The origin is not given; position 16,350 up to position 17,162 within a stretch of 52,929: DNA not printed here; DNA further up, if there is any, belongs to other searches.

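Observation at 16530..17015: BldD orthologue with an intact c-di-GMP signature in a probably non-filamentous actinobacterium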

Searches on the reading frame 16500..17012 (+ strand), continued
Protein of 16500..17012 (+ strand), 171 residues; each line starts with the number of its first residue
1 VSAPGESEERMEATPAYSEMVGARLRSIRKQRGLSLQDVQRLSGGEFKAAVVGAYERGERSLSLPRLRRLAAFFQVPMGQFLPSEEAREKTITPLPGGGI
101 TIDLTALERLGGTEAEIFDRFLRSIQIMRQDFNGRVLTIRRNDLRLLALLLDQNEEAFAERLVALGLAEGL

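Call 13: find_encoding_contigs(protein=window:16530-17012:+, flank=10000, max_places=4)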
Protein window:16530-17012:+ (161 aa): 6 contigs read that carry it; 4 places shown.
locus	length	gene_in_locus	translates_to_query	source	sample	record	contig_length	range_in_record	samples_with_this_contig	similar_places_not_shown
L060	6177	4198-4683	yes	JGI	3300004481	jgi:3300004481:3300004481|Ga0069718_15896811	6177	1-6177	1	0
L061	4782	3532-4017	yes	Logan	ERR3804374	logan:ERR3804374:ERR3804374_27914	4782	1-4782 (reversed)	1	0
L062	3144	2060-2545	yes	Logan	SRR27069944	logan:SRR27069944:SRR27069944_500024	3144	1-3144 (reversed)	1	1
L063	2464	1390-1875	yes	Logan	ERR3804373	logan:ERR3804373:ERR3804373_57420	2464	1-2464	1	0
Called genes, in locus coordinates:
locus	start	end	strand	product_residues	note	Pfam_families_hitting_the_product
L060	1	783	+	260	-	?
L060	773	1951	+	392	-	PF04055:Radical_SAM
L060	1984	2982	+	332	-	PF01628:HrcA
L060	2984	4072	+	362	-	PF00226:DnaJ, PF01556:DnaJ_C, PF00684:DnaJ_CXXCXGXG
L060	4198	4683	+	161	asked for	PF13560:HTH_31, PF01381:HTH_3, PF21179:BldD-like_C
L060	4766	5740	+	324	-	PF01695:IstB_IS21 (weak), PF02562:PhoH, PF13245:AAA_19 (weak), PF13604:AAA_30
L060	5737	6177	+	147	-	?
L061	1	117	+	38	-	?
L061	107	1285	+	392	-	PF04055:Radical_SAM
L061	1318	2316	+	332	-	PF01628:HrcA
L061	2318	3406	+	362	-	PF00226:DnaJ, PF01556:DnaJ_C, PF00684:DnaJ_CXXCXGXG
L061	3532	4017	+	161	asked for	PF13560:HTH_31, PF01381:HTH_3, PF21179:BldD-like_C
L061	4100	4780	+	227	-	?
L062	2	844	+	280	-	?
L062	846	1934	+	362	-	PF00226:DnaJ, PF01556:DnaJ_C, PF00684:DnaJ_CXXCXGXG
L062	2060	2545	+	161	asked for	PF13560:HTH_31, PF01381:HTH_3, PF21179:BldD-like_C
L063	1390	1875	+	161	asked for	PF13560:HTH_31, PF01381:HTH_3, PF21179:BldD-like_C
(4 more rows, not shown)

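Call 39: search_protein_families(library=pfam, proteins=[L015:5235-5891:+, L015:6464-7138:+, L015:6380-7237:-, L015:7236-7622:+, L015:7071-7640:-, L031:5279-5911:+, L031:6518-7018:-], max_evalue=0.001)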
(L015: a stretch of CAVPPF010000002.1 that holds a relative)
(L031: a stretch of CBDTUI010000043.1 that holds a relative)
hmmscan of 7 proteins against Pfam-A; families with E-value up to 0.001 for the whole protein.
L015:5235-5891:+ (219 aa): 1 family
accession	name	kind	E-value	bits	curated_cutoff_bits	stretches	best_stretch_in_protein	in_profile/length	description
PF04452.19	Methyltrans_RNA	-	3.4e-22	79.2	23.9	2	165-210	115-164/165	RNA methyltransferase domain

L015:6464-7138:+ (225 aa): 2 families
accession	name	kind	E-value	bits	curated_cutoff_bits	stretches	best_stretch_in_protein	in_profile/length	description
PF00919.26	UPF0004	-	6.8e-19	68.1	27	1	10-101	2-97/98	Uncharacterized protein family UPF0004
PF04055.27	Radical_SAM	-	3.6e-07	30.9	29.5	1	135-184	2-54/166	Radical SAM superfamily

L015:6380-7237:- (286 aa): 0 families

L015:7236-7622:+ (129 aa): 1 family
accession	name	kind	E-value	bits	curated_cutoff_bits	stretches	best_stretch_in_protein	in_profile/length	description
PF04055.27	Radical_SAM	-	0.00017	22.2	29.5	1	1-48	120-165/166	Radical SAM superfamily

L015:7071-7640:- (190 aa): 0 families

L031:5279-5911:+ (211 aa): 1 family
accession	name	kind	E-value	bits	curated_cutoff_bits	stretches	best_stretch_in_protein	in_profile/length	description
PF04452.19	Methyltrans_RNA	-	9e-17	61.6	23.9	1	72-199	7-159/165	RNA methyltransferase domain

L031:6518-7018:- (167 aa): 2 families
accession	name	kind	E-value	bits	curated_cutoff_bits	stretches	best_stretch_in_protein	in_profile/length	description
PF01230.28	HIT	-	7.4e-21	75.1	21.5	1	40-129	2-96/98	HIT domain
PF11969.13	DcpS_C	-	2.4e-09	38.1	24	1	32-132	2-106/114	Scavenger mRNA decapping enzyme C-term binding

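Call 41: predict_structure(alignment_id=A1)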
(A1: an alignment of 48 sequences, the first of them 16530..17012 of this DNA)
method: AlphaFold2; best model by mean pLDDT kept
length: 161 residues; sequences in the alignment: 48
mean_pLDDT: 73.3   pTM: 0.52
mean pLDDT of the five models: 73.3, 72.5, 66.5, 60.1, 56.9
residues with pLDDT >= 90: 38; 70-90: 49; 50-70: 57; < 50: 17
segments of 3 or more residues with pLDDT < 50: 1-4, 75-84
pLDDT, mean of each block of 10 residues (from residue 1): 61 93 96 94 90 81 85 52 54 69 69 57 62 68 74 71 52
secondary structure, 60 per line:
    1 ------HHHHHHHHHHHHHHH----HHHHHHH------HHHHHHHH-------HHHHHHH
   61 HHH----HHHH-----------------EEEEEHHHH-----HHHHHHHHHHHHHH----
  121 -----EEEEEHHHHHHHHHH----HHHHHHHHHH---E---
elements in order: H7-21 H26-32 H39-46 H54-63 H68-71 E89-93 H94-97 H103-116 E126-130 H131-140 H145-154

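Call 46: fold_search(model_id=the predicted structure, library=pdb)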
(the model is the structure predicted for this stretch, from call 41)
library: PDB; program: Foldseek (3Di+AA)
matches with E <= 10: 396; with E <= 0.001: 16
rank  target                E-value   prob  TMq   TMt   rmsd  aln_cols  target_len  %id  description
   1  4ob4_C                1.3e-06  1.00  0.40  0.92   1.0        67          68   51  Structure of the S. venezulae BldD DNA-binding domain (released 2014-11-19)
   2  4ob4_A                1.8e-06  1.00  0.40  0.92   1.0        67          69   51  Structure of the S. venezulae BldD DNA-binding domain (released 2014-11-19)
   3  2ewt                  4.0e-06  1.00  0.41  0.90   0.9        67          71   51  Crystal structure of the DNA-binding domain of BldD (released 2006-06-13)
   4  2mc4_MODEL_1_A        4.9e-05  1.00  0.40  0.67   2.7        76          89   34  The solution structure of the C-terminal domain of BldD from Streptomyces coelicolor (released 2013-12-04)
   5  4oaz_A                9.2e-05  1.00  0.39  0.76   2.3        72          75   35  BldD CTD-c-di-GMP complex (released 2014-11-19)
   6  5khd_A                2.2e-04  1.00  0.39  0.78   2.2        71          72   35  Structure of 1.75 A BldD C-domain-c-di-GMP complex (released 2016-06-29)
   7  5tzd_A                2.4e-04  1.00  0.38  0.78   2.2        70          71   34  Structure of the WT S. venezulae BldD-(CTD-c-di-GMP)2 assembly intermediate (released 2017-04-19)
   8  4oay_A                3.1e-04  1.00  0.39  0.73   2.2        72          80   33  BldD CTD-c-di-GMP complex (released 2014-11-19)
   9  4oay_E                3.6e-04  1.00  0.40  0.77   2.1        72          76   33  BldD CTD-c-di-GMP complex (released 2014-11-19)
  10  5khd_R                3.6e-04  1.00  0.39  0.78   2.2        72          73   35  Structure of 1.75 A BldD C-domain-c-di-GMP complex (released 2016-06-29)
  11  5tzf_I                3.6e-04  1.00  0.39  0.73   2.6        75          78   33  Structure of the BldD CTD(D116A)-(c-di-GMP)2 intermediate, form 1 (released 2017-04-19)
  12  4oaz_R                4.1e-04  1.00  0.39  0.77   2.2        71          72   35  BldD CTD-c-di-GMP complex (released 2014-11-19)
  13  5tzf_B                4.1e-04  1.00  0.39  0.74   2.4        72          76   33  Structure of the BldD CTD(D116A)-(c-di-GMP)2 intermediate, form 1 (released 2017-04-19)
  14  4oay_B                6.5e-04  1.00  0.39  0.78   2.2        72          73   33  BldD CTD-c-di-GMP complex (released 2014-11-19)
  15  5tzf_D                6.5e-04  1.00  0.39  0.73   2.4        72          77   33  Structure of the BldD CTD(D116A)-(c-di-GMP)2 intermediate, form 1 (released 2017-04-19)
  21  5tzd_B                1.8e-03  1.00  0.39  0.76   2.1        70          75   34  Structure of the WT S. venezulae BldD-(CTD-c-di-GMP)2 assembly intermediate (released 2017-04-19)
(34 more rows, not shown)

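Call 47: search_protein_representatives(protein=window:16530-17012:+)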
Query: 161 residues. Proteins with E-value up to 0.001 (for the whole library): 2317; up to 1e-10: 1020; up to 1e-30: 41. The best 150 are listed.
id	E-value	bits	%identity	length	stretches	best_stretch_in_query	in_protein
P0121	1.1e-51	190.9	74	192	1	4-129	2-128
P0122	2.2e-51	189.9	60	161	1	4-159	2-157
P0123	3.6e-43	163.3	73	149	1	4-110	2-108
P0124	1.3e-38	148.5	91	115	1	1-81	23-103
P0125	2.5e-37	144.4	51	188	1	5-158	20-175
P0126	5.7e-37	143.2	50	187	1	3-156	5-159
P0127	7.6e-37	142.8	51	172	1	7-158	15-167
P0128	2.0e-36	141.4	49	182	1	3-158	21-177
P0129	2.3e-36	141.2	53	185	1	6-157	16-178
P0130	8.9e-36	139.3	76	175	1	69-159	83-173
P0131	6.3e-35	136.6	50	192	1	2-158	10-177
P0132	4.9e-34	133.7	54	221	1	9-148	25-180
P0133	5.6e-34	133.5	47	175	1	4-155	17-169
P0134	1.2e-33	132.4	47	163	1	6-158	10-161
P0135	1.5e-33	132.1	46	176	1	5-157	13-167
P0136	2.0e-33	131.7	50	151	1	10-152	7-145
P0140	6.3e-33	130.1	47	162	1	4-157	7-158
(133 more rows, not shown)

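Call 49: list_cluster_members(proteins=[P0122, P0125, P0126, P0127, P0128, P0129, P0131, P0134, P0136, P0140])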
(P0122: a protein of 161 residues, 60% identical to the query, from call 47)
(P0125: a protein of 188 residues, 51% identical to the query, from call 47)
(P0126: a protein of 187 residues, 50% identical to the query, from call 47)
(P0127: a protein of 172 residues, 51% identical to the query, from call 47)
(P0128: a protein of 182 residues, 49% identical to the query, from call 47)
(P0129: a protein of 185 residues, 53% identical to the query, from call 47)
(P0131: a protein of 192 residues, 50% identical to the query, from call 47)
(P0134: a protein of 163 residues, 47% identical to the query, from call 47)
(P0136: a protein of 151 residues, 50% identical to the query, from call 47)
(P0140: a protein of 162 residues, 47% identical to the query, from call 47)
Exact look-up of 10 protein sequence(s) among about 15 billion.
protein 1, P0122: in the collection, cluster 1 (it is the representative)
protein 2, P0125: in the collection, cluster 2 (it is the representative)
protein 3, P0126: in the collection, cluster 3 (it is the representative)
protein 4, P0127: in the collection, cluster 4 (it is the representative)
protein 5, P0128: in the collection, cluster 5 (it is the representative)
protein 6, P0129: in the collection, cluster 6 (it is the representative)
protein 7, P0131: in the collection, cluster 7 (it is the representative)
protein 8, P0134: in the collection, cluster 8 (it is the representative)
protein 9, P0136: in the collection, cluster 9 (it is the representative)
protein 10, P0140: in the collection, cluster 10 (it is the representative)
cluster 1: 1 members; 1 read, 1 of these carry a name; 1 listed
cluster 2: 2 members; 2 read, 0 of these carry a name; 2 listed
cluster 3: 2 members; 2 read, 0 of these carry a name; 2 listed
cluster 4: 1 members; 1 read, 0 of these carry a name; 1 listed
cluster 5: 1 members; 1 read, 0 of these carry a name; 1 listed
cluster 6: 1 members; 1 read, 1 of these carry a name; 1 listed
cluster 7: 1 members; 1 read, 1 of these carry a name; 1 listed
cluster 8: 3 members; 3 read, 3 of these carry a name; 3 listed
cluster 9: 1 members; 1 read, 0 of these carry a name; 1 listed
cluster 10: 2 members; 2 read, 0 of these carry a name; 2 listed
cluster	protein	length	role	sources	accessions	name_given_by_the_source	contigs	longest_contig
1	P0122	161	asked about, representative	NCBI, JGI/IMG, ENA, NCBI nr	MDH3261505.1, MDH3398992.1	MAG: transcriptional regulator [Acidimicrobiia bacterium] | transcriptional regulator [Acidimicrobiia bacterium]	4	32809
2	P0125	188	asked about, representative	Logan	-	-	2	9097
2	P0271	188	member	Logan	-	-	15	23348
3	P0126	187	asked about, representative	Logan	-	-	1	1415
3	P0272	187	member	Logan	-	-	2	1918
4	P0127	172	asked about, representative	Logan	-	-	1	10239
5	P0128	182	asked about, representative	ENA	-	-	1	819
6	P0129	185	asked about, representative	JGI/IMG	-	transcriptional regulator with XRE-family HTH domain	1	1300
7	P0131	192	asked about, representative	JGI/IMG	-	transcriptional regulator with XRE-family HTH domain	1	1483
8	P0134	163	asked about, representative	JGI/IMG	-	transcriptional regulator with XRE-family HTH domain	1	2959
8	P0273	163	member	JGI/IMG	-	transcriptional regulator with XRE-family HTH domain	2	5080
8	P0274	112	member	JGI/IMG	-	transcriptional regulator with XRE-family HTH domain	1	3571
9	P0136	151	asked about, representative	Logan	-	-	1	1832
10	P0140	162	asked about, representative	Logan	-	-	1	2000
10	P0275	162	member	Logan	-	-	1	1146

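Call 52: find_related_loci(query=A2, collection=genome_contigs, flank=4000)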
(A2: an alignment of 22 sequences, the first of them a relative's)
Query A2 (188 aa) in genome_contigs; peptide patterns used: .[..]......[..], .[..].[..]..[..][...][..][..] (x = any residue, [..] = any of these).
600 stretches matched a pattern (row limit reached: there are more); 595 encode a relative of the query (tblastn E <= 1e-3); the best 80 are kept; 80 distinct loci.
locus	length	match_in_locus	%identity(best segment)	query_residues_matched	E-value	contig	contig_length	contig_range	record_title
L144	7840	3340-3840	59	7-176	1e-56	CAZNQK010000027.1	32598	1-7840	MAG TPA_asm: uncultured Aquihabitans sp. isolate binchicken_co105_193 genome assembly, contig: NODE_1660_length_32598_co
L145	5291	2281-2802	53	6-176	3e-54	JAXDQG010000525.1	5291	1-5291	MAG: Acidimicrobiia bacterium isolate BP_73 scaffold_4825418, whole genome shotgun sequence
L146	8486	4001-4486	59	17-174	7e-54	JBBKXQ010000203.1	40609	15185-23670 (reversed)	MAG: Acidimicrobiales bacterium isolate metabat_bins.134 k119_2019902, whole genome shotgun sequence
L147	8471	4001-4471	58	18-175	3e-53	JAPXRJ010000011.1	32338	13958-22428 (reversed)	MAG: Microthrixaceae bacterium isolate binned_ad_9.119 NODE_1514_length_32338_cov_3.227469, whole genome shotgun sequenc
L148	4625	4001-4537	53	6-182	3e-53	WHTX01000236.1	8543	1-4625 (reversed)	MAG: Acidimicrobiia bacterium isolate Dino_bin48 NODE_9190_length_8543_cov_1.72035, whole genome shotgun sequence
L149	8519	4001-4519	56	8-177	6e-53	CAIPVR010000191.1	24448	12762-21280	MAG: uncultured actinobacterium isolate LaPlata-a_bin-2326 genome assembly, contig: bin-2326:191/335, whole genome shotg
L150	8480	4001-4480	57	21-176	9e-53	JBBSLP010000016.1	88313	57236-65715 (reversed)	MAG: Acidimicrobiales bacterium isolate metawrap_LS4_71 metawrap_LS4_71_K_237381_L_88313_cov_17.0710, whole genome shotg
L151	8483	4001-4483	58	18-174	1e-51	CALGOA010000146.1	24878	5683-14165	MAG: uncultured Acidimicrobiales bacterium isolate L4_Bin_METABAT__70_1 genome assembly, contig: c_000000187031, whole g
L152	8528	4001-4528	55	7-174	2e-51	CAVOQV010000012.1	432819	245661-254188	MAG: Ilumatobacteraceae bacterium isolate MFD09964.bin.1.373 genome assembly, contig: contig_39378, whole genome shotgun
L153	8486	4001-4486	57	21-182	5e-51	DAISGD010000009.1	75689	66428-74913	MAG TPA_asm: Acidimicrobiales bacterium isolate CTOTU41480 NODE_170_length_75689_cov_8.914271, whole genome shotgun sequ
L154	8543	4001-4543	55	3-177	4e-51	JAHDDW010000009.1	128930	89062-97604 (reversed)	MAG: Acidimicrobiales bacterium isolate MAG-167 RZ_365, whole genome shotgun sequence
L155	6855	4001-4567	53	3-181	3e-51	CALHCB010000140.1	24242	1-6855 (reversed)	MAG: uncultured Acidimicrobiales bacterium isolate R4_Bin_Bin_147_sub_1 genome assembly, contig: c_000005706895, whole g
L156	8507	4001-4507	55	10-174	4e-51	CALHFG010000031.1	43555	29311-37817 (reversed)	MAG: uncultured Acidimicrobiales bacterium isolate R2_Bin_METABAT__104_1 genome assembly, contig: c_000003969973, whole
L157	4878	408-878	57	19-177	3e-51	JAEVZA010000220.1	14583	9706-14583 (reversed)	MAG: Actinomycetes bacterium isolate OH_PBB_154 k127_902189, whole genome shotgun sequence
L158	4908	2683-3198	54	10-178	9e-51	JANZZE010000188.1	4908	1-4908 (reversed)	MAG: Acidimicrobiales bacterium isolate SKW114 NODE_183_length_4908_cov_3.702339, whole genome shotgun sequence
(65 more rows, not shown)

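Call 80: find_related_loci(query=A4, collection=genome_contigs, flank=4000)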
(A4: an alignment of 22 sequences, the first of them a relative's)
Query A4 (162 aa) in genome_contigs; peptide patterns used: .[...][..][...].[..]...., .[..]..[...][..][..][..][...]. (x = any residue, [..] = any of these).
600 stretches matched a pattern (row limit reached: there are more); 594 encode a relative of the query (tblastn E <= 1e-3); the best 80 are kept; 80 distinct loci.
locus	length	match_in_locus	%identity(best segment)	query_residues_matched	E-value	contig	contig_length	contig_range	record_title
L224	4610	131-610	58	1-162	3e-47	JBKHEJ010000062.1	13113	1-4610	MAG: Nitriliruptoraceae bacterium isolate D1M05_12 NODE_3874_length_13113_cov_9.365064, whole genome shotgun sequence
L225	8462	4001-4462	58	9-162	1e-44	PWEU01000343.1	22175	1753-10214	MAG: Nitriliruptoraceae bacterium isolate T1Sed10_7 T1-Sed10-C1862, whole genome shotgun sequence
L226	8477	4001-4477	48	3-159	2e-43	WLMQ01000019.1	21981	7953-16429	MAG: Actinomycetota bacterium isolate UFOp-RH-20apr16-347 RH-20apr16-347-c19, whole genome shotgun sequence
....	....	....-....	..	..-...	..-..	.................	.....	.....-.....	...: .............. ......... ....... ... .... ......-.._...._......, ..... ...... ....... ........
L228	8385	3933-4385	56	10-160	2e-42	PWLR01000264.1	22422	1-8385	MAG: Nitriliruptoraceae bacterium isolate CSSed10_247 CS-Sed10-C3904, whole genome shotgun sequence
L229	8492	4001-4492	50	4-160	8e-42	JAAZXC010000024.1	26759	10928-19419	MAG: Acidimicrobiales bacterium isolate bin111s NODE_24_length_26759_cov_2.696588, whole genome shotgun sequence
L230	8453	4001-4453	52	9-161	1e-41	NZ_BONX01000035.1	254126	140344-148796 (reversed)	Plantactinospora mayteni strain NBRC 109088 sequence035, whole genome shotgun sequence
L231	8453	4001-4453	52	9-161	9e-42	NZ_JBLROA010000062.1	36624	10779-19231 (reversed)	Micromonospora sp. SL1-18 62, whole genome shotgun sequence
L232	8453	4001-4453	52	9-161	1e-41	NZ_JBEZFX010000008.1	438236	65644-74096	Micromonospora parva strain NPDC048896 NPDC048896_77_E8.ctg-0008, whole genome shotgun sequence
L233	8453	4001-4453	52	9-161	1e-41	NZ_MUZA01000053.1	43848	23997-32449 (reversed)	Micromonospora sp. MH99 B0E54_53, whole genome shotgun sequence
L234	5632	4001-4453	52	9-161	1e-41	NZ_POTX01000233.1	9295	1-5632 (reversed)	Micromonospora endophytica strain DSM 45430 NODE_233_length_9295_cov_32.9173, whole genome shotgun sequence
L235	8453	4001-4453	52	9-161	1e-41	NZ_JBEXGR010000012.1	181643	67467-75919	Micromonospora sp. NPDC005291 NPDC005291_289_A5.ctg-0012, whole genome shotgun sequence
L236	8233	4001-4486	51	2-159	1e-41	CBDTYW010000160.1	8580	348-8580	MAG TPA_asm: uncultured Nitriliruptoria bacterium isolate SRR7614695_binner13_Refined_15 genome assembly, contig: ERZ238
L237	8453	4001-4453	52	9-161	1e-41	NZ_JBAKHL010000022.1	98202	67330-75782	Micromonospora sp. CPCC 205546 Scaffold18_1, whole genome shotgun sequence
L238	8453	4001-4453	52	9-161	2e-41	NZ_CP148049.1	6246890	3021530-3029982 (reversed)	Micromonospora sp. SH-82 chromosome, complete genome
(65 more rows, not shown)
